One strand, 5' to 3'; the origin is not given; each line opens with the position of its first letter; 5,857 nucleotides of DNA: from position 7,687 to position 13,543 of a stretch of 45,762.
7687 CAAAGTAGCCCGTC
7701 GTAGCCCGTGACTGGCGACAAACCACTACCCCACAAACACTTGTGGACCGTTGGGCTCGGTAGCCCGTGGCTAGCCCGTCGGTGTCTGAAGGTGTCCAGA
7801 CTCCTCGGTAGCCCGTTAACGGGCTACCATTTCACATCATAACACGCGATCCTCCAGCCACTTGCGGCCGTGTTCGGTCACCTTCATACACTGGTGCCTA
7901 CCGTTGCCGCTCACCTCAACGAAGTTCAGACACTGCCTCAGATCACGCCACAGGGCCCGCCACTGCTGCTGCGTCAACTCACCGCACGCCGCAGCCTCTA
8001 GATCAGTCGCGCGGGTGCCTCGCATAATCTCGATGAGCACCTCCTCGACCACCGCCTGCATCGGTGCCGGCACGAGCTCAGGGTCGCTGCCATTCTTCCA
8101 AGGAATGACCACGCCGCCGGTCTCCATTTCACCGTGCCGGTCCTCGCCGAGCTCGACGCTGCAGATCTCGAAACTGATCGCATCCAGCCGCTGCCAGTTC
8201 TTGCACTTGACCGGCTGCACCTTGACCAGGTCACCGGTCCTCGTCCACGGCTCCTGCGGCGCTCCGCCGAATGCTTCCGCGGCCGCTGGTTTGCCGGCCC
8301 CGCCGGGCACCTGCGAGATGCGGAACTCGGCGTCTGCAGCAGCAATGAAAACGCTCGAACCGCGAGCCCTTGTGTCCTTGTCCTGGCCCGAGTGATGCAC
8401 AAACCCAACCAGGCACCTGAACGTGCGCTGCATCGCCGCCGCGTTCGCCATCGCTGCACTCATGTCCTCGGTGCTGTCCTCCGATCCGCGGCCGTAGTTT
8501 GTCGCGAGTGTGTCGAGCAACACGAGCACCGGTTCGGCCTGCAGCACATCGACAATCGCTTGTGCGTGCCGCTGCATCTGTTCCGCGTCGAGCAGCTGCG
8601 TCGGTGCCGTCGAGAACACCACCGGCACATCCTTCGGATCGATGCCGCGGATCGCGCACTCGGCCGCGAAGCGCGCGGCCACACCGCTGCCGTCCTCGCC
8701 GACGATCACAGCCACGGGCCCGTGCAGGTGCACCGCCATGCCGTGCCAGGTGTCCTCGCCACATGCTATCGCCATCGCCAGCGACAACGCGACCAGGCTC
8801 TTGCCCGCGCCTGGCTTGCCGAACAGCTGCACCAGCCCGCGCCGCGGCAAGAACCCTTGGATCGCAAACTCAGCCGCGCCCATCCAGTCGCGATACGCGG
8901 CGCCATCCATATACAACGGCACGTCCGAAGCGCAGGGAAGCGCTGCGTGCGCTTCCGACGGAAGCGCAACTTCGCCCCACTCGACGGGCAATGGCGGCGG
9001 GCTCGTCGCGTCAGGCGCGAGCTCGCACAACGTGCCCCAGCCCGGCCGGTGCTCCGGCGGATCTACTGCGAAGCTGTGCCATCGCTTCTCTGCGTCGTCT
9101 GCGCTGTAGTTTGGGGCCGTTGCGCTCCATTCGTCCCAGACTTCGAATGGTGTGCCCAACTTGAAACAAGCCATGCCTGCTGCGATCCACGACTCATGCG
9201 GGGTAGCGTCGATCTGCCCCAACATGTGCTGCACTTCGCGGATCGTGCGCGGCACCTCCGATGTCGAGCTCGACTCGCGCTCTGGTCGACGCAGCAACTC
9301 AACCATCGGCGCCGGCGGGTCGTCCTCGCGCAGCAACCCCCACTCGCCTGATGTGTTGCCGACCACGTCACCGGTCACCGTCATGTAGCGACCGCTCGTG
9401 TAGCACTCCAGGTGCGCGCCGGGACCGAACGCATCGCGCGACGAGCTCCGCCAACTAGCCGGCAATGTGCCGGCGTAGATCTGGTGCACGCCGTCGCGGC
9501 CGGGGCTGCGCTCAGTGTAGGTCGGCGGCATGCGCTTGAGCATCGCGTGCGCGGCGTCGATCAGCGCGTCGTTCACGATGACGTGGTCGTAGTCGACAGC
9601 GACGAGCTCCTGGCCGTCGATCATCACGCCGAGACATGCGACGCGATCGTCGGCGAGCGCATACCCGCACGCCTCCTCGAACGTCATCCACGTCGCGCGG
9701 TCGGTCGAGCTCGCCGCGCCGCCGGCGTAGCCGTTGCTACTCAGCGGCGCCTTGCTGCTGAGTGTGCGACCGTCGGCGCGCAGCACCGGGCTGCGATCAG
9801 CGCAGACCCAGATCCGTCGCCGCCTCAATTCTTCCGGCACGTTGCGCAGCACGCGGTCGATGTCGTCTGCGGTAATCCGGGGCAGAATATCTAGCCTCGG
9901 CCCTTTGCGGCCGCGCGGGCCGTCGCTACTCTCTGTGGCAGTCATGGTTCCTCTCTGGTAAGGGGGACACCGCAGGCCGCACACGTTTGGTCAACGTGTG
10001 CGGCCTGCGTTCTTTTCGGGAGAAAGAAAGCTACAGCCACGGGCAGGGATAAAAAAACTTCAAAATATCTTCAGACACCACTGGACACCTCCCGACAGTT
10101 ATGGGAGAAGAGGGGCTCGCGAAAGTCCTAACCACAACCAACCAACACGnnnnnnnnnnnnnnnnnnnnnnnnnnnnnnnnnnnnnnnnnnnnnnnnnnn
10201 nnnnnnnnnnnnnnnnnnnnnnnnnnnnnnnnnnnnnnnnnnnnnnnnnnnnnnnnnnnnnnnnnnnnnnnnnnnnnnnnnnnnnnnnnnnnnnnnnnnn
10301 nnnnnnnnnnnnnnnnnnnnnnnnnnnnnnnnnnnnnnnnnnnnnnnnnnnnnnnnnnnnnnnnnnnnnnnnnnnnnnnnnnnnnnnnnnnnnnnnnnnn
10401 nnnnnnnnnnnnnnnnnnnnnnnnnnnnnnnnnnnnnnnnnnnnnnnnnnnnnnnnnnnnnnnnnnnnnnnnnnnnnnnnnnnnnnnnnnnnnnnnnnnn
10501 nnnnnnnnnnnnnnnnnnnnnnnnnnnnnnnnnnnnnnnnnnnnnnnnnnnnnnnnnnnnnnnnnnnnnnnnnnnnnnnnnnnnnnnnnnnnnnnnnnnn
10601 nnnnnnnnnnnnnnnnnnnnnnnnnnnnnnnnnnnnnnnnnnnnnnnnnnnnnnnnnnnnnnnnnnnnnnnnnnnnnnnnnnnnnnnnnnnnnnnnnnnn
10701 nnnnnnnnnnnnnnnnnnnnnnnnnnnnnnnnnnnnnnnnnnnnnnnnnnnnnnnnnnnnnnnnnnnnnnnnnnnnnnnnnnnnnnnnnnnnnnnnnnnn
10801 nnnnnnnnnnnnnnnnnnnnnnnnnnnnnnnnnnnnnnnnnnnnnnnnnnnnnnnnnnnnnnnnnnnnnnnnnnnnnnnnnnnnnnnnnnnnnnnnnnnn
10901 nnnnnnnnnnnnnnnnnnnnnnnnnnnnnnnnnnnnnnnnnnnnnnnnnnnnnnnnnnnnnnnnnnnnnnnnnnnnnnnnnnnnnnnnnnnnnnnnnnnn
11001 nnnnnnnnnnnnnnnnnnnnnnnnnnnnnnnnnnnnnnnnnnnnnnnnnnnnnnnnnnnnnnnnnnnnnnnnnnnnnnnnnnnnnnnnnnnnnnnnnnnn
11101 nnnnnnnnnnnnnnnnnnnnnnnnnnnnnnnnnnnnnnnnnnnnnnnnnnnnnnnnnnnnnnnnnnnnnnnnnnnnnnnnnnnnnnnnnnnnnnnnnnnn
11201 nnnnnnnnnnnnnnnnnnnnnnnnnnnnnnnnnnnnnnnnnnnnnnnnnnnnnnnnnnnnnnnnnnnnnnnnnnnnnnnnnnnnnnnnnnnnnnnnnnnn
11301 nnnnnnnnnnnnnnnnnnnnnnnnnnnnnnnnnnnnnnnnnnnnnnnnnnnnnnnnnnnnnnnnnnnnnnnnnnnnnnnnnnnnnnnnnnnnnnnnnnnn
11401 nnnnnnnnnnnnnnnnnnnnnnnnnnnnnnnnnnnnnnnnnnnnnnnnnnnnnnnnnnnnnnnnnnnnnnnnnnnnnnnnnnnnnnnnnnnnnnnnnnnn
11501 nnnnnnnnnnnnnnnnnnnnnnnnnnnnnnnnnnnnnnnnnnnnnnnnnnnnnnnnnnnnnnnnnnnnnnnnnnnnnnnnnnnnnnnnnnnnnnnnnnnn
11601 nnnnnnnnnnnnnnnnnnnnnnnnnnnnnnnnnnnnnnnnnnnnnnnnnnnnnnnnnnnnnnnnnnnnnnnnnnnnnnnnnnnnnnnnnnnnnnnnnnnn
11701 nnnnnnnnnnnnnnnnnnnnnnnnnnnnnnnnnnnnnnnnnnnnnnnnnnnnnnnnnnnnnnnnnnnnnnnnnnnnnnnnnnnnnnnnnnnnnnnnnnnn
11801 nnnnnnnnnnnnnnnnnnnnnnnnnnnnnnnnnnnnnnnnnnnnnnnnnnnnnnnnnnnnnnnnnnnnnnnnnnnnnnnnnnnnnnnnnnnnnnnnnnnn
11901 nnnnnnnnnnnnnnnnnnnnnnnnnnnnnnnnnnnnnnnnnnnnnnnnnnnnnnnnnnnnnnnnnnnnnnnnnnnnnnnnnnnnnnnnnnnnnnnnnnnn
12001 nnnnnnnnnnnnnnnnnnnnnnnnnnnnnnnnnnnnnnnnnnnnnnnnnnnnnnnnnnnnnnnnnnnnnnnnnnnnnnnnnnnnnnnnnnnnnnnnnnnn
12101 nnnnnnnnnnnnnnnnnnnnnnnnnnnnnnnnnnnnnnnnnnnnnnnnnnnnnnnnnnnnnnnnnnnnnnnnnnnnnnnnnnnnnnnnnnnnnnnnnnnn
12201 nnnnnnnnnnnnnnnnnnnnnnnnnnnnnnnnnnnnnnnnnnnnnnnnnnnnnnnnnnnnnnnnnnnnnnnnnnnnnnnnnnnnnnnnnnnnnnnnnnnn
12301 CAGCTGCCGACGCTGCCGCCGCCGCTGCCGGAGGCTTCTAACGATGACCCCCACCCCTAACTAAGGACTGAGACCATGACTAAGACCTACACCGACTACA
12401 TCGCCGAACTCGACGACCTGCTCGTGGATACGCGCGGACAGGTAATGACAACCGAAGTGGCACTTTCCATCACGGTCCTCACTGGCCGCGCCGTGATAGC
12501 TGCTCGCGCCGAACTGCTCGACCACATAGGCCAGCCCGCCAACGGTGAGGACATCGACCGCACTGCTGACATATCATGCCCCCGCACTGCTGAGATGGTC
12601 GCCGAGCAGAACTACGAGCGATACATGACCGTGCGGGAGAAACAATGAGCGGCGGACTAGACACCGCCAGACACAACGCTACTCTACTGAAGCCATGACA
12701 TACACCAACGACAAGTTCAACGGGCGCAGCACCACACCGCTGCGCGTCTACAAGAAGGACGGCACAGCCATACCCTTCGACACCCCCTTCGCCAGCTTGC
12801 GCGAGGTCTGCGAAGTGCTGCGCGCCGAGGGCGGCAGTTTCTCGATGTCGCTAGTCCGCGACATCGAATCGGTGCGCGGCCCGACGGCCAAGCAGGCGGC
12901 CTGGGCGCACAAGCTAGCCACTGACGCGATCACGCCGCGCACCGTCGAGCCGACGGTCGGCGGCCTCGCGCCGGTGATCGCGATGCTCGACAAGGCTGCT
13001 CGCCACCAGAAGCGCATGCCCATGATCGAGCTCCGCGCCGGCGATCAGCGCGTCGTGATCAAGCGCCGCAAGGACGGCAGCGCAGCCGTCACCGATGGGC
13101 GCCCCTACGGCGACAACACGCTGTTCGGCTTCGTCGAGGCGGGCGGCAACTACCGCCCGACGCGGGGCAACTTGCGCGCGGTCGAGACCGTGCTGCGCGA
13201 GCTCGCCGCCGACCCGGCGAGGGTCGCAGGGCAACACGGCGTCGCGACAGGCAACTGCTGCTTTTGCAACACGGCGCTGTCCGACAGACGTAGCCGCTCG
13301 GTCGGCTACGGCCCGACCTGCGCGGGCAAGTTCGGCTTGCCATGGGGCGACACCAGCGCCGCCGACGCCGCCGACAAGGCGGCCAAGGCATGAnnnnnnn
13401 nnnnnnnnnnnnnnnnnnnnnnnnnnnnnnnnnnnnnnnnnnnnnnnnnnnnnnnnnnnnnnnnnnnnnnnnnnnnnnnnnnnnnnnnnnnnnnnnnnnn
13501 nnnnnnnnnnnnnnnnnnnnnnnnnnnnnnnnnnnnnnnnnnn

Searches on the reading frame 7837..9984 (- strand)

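Call 13: search_protein_families(library=phrogs, proteins=[window:7837-9984:-], max_evalue=0.001)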
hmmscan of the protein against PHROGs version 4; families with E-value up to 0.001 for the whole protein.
window:7837-9984:- (715 aa): 15 families
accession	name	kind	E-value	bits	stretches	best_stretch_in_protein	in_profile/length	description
phrog_2850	-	unknown function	1.3e-35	124.3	1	371-558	147-333/465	-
phrog_906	-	DNA, RNA and nucleotide metabolism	5.6e-32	112.4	1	350-643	497-764/872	DNA polymerase/primase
phrog_13901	-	DNA, RNA and nucleotide metabolism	9.8e-25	88.4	1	44-211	6-164/341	DNA primase/helicase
phrog_1829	-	DNA, RNA and nucleotide metabolism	6.4e-24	85.1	1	47-212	4-163/772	DNA primase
phrog_3022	-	DNA, RNA and nucleotide metabolism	8.9e-21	75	1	47-308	7-298/788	DNA primase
phrog_8643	-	DNA, RNA and nucleotide metabolism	9.5e-21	75.4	1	44-209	32-172/179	DNA polymerase/primase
phrog_3123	-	unknown function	1e-12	48.5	1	372-534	331-507/583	-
phrog_1156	-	DNA, RNA and nucleotide metabolism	1.5e-11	44.6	1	85-309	41-294/855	DNA primase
phrog_2597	-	DNA, RNA and nucleotide metabolism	3.9e-10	39.9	1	252-308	8-67/747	DNA primase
phrog_3228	-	DNA, RNA and nucleotide metabolism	1.1e-07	31.6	1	371-558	363-556/766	replicative helicase-primase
phrog_6012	-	DNA, RNA and nucleotide metabolism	9.5e-06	26.1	1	360-540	121-301/447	DNA helicase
phrog_25693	-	unknown function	1.9e-05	24.5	1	373-532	41-209/405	-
phrog_243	-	DNA, RNA and nucleotide metabolism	3.5e-05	23.9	0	468-539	126-198/273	DnaB-like replicative helicase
phrog_15962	-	DNA, RNA and nucleotide metabolism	7.8e-05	22.1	0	247-306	245-313/835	DNA primase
phrog_6357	-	unknown function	0.0003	21.2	1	362-558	11-189/321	-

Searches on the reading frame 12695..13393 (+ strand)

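Call 13: search_protein_families(library=phrogs, proteins=[window:12695-13393:+], max_evalue=0.001)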
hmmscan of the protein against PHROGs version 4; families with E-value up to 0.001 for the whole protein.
window:12695-13393:+ (232 aa): 3 families
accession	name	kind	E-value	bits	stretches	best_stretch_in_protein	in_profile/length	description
phrog_4046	-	unknown function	7.6e-21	75.9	1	32-214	112-300/301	-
phrog_636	-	unknown function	6.3e-11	44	1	106-216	126-235/254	-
phrog_6032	-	unknown function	8.1e-07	30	1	165-213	226-274/296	-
